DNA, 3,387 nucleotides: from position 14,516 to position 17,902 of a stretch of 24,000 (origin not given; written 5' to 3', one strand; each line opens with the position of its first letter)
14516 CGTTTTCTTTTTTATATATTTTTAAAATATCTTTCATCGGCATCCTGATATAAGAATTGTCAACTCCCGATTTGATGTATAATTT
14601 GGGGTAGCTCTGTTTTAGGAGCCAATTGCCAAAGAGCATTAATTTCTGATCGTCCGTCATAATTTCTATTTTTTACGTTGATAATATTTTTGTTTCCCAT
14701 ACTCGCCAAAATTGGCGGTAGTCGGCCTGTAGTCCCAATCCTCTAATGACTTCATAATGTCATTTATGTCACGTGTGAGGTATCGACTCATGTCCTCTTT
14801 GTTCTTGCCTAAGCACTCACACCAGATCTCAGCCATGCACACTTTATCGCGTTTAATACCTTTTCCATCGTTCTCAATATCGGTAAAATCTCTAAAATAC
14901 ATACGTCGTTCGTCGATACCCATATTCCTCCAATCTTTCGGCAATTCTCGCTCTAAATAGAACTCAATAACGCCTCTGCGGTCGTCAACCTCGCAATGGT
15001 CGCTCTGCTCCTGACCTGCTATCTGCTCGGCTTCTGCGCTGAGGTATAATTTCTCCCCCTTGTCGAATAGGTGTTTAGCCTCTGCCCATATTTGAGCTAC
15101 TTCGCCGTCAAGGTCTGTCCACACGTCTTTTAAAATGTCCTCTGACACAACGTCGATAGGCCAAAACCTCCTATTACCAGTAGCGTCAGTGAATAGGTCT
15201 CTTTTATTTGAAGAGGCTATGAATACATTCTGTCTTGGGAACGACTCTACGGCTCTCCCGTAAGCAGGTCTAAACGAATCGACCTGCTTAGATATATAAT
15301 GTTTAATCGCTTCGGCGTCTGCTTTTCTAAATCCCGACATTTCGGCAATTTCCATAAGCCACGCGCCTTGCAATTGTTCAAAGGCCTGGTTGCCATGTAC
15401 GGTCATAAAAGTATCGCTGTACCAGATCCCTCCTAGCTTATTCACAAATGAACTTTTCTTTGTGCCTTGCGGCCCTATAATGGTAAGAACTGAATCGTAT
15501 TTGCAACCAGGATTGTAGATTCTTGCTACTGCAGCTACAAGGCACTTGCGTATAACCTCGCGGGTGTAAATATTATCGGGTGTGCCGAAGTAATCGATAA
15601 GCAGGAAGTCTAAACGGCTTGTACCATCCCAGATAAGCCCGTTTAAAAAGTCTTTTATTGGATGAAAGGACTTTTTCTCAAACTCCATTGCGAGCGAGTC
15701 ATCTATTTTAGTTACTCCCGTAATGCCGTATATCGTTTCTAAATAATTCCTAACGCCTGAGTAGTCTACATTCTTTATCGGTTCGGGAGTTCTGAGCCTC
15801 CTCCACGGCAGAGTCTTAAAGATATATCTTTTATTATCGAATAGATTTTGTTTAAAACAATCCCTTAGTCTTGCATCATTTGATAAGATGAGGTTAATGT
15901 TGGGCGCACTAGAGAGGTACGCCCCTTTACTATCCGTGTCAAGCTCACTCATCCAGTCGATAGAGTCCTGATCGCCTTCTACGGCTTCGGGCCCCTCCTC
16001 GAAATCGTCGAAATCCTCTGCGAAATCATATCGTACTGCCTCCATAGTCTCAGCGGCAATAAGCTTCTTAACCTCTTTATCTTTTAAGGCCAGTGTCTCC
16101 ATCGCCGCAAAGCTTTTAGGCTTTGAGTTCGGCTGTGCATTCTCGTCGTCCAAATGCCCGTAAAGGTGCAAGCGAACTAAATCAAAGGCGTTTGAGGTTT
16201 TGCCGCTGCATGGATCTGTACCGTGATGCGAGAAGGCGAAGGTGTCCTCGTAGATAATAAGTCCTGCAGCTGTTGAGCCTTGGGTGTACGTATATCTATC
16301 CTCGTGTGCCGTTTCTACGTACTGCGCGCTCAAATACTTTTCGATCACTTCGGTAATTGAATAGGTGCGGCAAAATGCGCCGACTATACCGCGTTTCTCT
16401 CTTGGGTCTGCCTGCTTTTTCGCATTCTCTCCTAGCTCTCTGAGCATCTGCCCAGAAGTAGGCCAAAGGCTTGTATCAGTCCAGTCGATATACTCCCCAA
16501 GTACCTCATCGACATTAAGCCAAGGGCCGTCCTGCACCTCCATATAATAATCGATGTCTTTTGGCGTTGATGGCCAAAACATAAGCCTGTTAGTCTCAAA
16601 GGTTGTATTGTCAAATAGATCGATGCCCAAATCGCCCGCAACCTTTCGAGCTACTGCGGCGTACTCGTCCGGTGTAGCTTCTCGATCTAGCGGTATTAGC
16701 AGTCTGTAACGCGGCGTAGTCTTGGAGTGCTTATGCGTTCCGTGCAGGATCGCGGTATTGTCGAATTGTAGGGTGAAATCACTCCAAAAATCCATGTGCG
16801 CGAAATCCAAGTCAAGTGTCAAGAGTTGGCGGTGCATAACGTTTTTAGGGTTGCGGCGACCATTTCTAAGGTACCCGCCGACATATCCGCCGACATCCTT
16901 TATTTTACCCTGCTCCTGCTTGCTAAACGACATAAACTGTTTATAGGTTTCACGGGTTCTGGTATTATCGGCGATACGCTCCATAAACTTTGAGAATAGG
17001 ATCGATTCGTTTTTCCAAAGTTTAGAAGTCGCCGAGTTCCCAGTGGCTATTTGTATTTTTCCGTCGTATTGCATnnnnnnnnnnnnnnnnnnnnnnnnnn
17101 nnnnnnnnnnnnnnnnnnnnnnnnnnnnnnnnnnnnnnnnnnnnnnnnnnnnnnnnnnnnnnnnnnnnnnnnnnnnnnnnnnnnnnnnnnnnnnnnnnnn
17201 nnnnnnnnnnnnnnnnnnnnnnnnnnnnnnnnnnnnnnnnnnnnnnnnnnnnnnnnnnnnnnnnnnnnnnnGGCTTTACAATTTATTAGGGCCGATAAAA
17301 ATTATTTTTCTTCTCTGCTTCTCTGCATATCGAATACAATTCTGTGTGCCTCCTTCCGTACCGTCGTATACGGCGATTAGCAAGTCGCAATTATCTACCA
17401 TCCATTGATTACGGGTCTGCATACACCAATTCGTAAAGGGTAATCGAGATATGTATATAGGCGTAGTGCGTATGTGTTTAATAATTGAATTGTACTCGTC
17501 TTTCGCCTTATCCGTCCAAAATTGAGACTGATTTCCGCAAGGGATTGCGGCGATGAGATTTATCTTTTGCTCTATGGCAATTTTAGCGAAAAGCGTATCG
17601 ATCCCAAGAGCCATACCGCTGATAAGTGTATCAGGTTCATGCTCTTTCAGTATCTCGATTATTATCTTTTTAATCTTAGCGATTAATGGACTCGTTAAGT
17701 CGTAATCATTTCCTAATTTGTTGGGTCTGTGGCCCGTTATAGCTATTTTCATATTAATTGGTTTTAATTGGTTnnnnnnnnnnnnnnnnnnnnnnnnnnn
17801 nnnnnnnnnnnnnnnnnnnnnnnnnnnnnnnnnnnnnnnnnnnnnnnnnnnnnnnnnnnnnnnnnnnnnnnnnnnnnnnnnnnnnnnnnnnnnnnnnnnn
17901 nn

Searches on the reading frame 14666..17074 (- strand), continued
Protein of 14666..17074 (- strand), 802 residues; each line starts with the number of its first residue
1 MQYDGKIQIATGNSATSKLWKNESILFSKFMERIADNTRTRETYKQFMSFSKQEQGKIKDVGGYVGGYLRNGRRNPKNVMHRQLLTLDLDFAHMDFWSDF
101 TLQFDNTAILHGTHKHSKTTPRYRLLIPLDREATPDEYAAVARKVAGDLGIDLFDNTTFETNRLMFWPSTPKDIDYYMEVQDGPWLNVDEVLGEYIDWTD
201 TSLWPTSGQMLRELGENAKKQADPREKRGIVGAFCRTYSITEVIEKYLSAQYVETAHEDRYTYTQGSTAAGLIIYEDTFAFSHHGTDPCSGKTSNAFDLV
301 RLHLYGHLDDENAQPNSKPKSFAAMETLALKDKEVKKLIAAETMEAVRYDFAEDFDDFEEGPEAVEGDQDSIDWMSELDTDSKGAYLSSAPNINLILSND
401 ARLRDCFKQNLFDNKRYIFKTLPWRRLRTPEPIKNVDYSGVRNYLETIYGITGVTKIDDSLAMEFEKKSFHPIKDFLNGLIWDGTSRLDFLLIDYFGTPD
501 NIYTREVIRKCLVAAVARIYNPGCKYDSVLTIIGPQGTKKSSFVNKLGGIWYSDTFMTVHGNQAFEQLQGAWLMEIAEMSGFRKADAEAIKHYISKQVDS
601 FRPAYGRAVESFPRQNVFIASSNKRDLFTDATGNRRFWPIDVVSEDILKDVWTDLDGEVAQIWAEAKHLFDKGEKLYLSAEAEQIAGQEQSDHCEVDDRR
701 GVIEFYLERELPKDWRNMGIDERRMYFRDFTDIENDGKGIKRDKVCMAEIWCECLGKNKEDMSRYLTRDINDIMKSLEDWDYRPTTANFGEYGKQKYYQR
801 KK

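Call 71: fold_search(model_id=the predicted structure, library=pdb)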
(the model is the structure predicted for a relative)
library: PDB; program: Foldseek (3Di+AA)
matches with E <= 10: 197; with E <= 0.001: 11
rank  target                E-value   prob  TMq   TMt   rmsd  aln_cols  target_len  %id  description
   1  7pds_A                2.0e-27  1.00  0.34  0.57  12.9       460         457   32  The structure of PriRep1 with dsDNA (released 2022-07-13)
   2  7pds_B                3.2e-27  1.00  0.34  0.58  12.8       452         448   32  The structure of PriRep1 with dsDNA (released 2022-07-13)
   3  7pds_C                5.8e-27  1.00  0.34  0.57  13.0       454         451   32  The structure of PriRep1 with dsDNA (released 2022-07-13)
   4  7pds_D                1.4e-26  1.00  0.34  0.56  12.8       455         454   32  The structure of PriRep1 with dsDNA (released 2022-07-13)
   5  7pds_E                4.8e-26  1.00  0.33  0.56  13.1       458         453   32  The structure of PriRep1 with dsDNA (released 2022-07-13)
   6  7pds_F                5.7e-25  1.00  0.33  0.55  13.2       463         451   31  The structure of PriRep1 with dsDNA (released 2022-07-13)
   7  8iqh_A                3.0e-05  0.98  0.22  0.20  22.3       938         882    8  Structure of Full-Length AsfvPrimPol in Apo-Form (released 2023-07-26)
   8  6k9c_B                1.5e-04  0.99  0.20  0.30  12.5       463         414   13  The apo structure of NrS-1 C terminal region (305-718) (released 2020-04-08)
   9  6k9c_A                5.3e-04  0.99  0.23  0.35  11.8       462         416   13  The apo structure of NrS-1 C terminal region (305-718) (released 2020-04-08)
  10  8iqh_E                5.9e-04  0.87  0.21  0.20  22.7       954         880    9  Structure of Full-Length AsfvPrimPol in Apo-Form (released 2023-07-26)
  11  8wh6_E                7.6e-04  0.72  0.18  0.19  29.3       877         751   11  MPOX E5 hexamer ADP and ssDNA bound and clear primase domain conformation (released 2024-09-25)
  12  8iqh_B                1.8e-03  0.77  0.22  0.20  22.8       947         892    9  Structure of Full-Length AsfvPrimPol in Apo-Form (released 2023-07-26)
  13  8iqi_B                1.9e-03  0.75  0.21  0.19  23.0       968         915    9  Structure of Full-Length AsfvPrimPol in Complex-Form (released 2023-07-26)
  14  8ww7_J                2.7e-03  0.60  0.20  0.19  23.1       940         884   10  Structure of AMPPNP-Form AsfvPrimPol Dodecamer (released 2025-04-30)
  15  8iqh_H                3.2e-03  0.28  0.11  0.10  22.7       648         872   10  Structure of Full-Length AsfvPrimPol in Apo-Form (released 2023-07-26)
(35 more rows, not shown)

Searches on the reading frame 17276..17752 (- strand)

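Call 7: search_protein_families(library=phrogs, proteins=[window:17276-17752:-], max_evalue=0.001)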
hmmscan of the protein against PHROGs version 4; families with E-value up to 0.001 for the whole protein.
window:17276-17752:- (158 aa): 2 families
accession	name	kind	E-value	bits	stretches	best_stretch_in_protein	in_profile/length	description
phrog_289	-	other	1.1e-17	65.1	1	1-153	23-138/500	GTP-binding domain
phrog_4299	-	unknown function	7.4e-06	26.3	1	28-157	135-263/322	-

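Call 25: search_protein_families(library=pfam, proteins=[window:17276-17752:-], max_evalue=0.01)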
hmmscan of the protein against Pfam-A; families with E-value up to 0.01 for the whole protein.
window:17276-17752:- (158 aa): 3 families
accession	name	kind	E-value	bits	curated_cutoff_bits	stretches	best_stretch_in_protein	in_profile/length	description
PF06908.16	YpsA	-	7.8e-13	49.2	27.7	1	3-153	1-163/168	YspA SLOG family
PF02481.21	DNA_processg_A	-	2.3e-11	43.7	29.6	1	29-153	64-187/212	DNA recombination-mediator protein A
PF10686.14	YAcAr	-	0.0007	19.8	28.2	1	1-70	1-60/66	YspA, cpYpsA-related SLOG family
